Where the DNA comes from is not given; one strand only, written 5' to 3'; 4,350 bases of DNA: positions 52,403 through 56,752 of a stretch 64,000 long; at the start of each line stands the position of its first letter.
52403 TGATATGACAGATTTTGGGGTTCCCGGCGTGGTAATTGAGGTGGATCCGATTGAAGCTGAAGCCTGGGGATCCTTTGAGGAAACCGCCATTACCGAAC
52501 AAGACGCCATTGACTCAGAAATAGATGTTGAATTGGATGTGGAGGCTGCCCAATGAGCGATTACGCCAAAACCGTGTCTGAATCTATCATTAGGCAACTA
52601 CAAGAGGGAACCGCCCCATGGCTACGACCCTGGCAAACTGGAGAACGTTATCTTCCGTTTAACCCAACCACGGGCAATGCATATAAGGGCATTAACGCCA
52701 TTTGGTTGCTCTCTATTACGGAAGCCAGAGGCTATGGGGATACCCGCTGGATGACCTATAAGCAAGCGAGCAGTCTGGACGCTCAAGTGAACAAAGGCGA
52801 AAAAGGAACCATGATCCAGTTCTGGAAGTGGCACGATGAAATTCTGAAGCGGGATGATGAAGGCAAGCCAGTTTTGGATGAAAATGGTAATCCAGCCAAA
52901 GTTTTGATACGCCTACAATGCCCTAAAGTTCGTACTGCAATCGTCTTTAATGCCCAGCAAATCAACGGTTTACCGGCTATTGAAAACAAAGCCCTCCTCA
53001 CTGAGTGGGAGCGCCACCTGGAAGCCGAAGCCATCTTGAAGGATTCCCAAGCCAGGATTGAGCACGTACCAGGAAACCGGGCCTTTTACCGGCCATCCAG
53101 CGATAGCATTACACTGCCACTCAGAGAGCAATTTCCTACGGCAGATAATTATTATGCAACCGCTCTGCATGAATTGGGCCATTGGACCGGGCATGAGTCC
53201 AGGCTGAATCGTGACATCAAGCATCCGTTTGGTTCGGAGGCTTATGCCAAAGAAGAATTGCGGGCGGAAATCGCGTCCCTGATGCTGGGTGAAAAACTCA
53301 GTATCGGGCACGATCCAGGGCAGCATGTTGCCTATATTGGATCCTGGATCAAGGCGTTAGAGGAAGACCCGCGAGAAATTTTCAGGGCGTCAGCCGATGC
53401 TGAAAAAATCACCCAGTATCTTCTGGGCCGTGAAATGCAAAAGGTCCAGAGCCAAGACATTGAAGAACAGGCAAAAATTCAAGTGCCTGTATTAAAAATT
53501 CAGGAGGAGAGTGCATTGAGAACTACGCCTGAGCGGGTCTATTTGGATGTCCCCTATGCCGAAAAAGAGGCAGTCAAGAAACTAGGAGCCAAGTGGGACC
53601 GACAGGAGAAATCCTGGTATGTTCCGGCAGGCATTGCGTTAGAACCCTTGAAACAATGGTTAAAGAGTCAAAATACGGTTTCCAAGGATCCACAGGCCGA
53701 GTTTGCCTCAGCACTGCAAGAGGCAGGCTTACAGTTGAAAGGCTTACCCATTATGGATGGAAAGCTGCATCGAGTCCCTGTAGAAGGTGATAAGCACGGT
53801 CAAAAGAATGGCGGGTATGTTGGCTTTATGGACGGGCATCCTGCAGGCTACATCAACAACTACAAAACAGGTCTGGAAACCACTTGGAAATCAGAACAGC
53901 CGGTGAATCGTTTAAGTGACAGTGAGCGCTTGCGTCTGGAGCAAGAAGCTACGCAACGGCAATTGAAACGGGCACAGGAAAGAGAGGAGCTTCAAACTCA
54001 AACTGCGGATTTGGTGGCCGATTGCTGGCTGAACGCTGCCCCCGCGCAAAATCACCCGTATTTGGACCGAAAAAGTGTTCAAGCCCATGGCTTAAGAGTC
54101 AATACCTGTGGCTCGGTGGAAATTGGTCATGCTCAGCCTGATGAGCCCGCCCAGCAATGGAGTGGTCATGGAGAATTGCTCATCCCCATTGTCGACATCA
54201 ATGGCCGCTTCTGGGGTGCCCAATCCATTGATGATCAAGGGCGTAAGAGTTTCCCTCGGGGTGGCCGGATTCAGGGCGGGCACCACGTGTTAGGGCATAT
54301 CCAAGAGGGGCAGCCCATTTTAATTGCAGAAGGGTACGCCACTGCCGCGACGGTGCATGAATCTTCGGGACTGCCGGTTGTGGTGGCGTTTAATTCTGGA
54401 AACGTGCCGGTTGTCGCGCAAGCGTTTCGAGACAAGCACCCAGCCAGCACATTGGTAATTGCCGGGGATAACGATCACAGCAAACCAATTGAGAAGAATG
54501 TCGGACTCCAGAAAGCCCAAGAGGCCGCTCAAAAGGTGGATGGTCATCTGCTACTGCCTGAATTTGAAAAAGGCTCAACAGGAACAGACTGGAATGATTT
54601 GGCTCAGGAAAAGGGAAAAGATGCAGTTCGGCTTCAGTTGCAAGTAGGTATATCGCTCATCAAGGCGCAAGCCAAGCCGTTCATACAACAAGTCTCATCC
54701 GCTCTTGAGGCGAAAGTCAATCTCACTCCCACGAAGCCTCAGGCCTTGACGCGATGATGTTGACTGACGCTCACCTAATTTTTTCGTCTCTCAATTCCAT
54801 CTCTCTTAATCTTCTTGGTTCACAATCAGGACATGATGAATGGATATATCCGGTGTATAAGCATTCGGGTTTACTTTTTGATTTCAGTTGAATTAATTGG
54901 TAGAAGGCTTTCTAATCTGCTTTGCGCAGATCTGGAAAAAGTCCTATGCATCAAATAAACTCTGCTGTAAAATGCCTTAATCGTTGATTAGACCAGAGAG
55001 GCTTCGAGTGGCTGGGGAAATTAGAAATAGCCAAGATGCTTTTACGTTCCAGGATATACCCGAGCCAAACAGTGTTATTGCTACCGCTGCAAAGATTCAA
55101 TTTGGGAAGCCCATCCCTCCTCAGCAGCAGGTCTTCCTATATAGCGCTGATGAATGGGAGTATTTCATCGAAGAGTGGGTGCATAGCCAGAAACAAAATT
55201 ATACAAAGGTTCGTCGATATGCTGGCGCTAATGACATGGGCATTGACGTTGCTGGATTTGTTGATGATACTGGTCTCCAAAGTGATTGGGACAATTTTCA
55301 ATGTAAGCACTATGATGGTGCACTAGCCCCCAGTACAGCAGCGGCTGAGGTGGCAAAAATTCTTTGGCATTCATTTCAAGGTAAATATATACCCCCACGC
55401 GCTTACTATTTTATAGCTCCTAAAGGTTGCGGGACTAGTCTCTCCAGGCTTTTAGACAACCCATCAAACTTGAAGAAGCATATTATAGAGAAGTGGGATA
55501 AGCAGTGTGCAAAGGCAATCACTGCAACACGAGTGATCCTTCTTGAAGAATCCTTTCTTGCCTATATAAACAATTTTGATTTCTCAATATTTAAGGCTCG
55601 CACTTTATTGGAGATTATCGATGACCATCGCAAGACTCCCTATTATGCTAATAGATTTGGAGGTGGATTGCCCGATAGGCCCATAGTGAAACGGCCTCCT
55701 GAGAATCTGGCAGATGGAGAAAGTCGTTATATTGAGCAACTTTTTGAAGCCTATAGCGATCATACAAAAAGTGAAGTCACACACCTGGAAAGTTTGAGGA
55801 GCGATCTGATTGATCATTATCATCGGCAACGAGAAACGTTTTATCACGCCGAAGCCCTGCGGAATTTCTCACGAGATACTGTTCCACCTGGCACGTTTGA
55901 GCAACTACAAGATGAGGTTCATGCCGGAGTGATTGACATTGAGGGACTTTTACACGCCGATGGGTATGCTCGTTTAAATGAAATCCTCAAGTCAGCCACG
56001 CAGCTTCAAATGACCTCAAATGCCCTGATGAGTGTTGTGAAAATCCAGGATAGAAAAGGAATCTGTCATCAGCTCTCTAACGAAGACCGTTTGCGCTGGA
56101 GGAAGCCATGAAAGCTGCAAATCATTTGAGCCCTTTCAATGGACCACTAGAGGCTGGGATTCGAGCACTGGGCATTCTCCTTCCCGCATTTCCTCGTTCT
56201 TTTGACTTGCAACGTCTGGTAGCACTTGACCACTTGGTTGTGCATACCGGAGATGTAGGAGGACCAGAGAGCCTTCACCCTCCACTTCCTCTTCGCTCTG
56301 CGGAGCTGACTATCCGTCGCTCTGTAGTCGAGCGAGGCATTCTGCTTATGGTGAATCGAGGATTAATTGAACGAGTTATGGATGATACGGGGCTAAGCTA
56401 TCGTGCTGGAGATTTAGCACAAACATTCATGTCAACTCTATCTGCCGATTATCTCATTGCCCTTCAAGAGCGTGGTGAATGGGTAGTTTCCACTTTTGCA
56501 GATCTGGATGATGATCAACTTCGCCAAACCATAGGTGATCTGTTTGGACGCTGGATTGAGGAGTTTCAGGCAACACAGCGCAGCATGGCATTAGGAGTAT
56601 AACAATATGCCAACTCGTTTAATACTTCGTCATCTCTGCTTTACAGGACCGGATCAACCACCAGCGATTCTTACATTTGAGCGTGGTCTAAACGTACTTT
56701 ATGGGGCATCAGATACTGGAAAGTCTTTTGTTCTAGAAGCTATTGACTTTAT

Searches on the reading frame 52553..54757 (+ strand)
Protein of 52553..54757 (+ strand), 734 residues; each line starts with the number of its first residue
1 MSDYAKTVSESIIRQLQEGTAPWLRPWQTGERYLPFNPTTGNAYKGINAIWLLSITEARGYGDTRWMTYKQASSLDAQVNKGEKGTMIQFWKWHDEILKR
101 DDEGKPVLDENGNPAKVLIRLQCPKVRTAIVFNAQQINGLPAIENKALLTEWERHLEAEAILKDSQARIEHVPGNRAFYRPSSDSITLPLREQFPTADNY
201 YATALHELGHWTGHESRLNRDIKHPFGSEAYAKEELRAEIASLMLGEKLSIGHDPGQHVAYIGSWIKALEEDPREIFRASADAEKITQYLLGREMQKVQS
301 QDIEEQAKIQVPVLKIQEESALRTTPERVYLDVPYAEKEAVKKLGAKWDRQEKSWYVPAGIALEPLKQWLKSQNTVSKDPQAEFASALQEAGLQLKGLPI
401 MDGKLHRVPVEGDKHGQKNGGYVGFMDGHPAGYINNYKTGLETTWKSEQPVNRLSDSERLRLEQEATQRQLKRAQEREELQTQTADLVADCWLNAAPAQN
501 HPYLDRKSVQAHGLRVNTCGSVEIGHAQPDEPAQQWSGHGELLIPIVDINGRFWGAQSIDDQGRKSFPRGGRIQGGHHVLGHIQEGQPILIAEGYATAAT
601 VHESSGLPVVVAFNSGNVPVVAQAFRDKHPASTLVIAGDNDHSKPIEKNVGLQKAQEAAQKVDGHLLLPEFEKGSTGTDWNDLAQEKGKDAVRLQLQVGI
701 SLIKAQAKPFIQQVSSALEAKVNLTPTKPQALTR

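Call 8: search_protein_families(library=pfam, proteins=[window:52553-54757:+], max_evalue=0.01)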
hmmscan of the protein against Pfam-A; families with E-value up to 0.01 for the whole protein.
window:52553-54757:+ (734 aa): 5 families
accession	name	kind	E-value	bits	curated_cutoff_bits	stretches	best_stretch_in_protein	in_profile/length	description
PF18818.7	MPTase-PolyVal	-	3.6e-47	160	27.5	1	157-281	2-125/126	Zincin-like metallopeptidase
PF08401.16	ArdcN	-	4.1e-32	111.4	22.6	1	3-107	2-102/123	N-terminal domain of anti-restriction factor ArdC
PF18974.5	DUF5710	-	2.8e-20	72.2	26.5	1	328-371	1-44/44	Domain of unknown function (DUF5710)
PF13362.12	Toprim_3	-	5.7e-13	49.6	27.2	1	589-690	2-95/95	Toprim domain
PF13662.12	Toprim_4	-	0.00067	20.3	25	1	589-662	3-74/85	Toprim domain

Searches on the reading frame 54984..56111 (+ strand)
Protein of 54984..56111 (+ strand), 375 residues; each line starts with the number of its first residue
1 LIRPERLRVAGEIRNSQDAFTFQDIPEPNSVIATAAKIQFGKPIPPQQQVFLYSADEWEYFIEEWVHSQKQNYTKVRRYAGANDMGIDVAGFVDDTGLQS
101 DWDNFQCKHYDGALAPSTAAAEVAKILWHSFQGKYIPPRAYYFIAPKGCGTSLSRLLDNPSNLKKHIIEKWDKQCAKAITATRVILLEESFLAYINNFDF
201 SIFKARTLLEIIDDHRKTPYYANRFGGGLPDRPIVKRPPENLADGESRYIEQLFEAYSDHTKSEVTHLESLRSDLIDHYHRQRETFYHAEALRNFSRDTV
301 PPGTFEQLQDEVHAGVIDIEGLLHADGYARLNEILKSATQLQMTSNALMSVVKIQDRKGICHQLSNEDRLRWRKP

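Call 8: search_protein_families(library=pfam, proteins=[window:54984-56111:+], max_evalue=0.01)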
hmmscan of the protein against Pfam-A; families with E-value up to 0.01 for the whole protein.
window:54984-56111:+ (375 aa): 1 family
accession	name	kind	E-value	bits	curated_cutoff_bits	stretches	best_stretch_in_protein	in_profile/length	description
PF20282.3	CTD6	-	9.8e-44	149.4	26.4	1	246-372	1-130/130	C-terminal domain 6 of the ABC-three component (ABC-3C) systems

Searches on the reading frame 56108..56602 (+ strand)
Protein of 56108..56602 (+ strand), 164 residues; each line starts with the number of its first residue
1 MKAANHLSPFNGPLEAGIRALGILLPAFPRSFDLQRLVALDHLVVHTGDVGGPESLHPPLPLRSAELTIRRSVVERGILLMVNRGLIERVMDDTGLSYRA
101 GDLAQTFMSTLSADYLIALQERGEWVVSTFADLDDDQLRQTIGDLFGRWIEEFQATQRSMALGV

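Call 8: search_protein_families(library=pfam, proteins=[window:56108-56602:+], max_evalue=0.01)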
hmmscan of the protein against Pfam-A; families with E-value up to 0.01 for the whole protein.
window:56108-56602:+ (164 aa): 1 family
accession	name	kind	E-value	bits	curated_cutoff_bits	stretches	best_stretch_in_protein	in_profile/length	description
PF20288.3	MC2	-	4.7e-45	153.5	26.9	1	9-152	1-145/145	ABC-three component (ABC-3C) system Middle Component 2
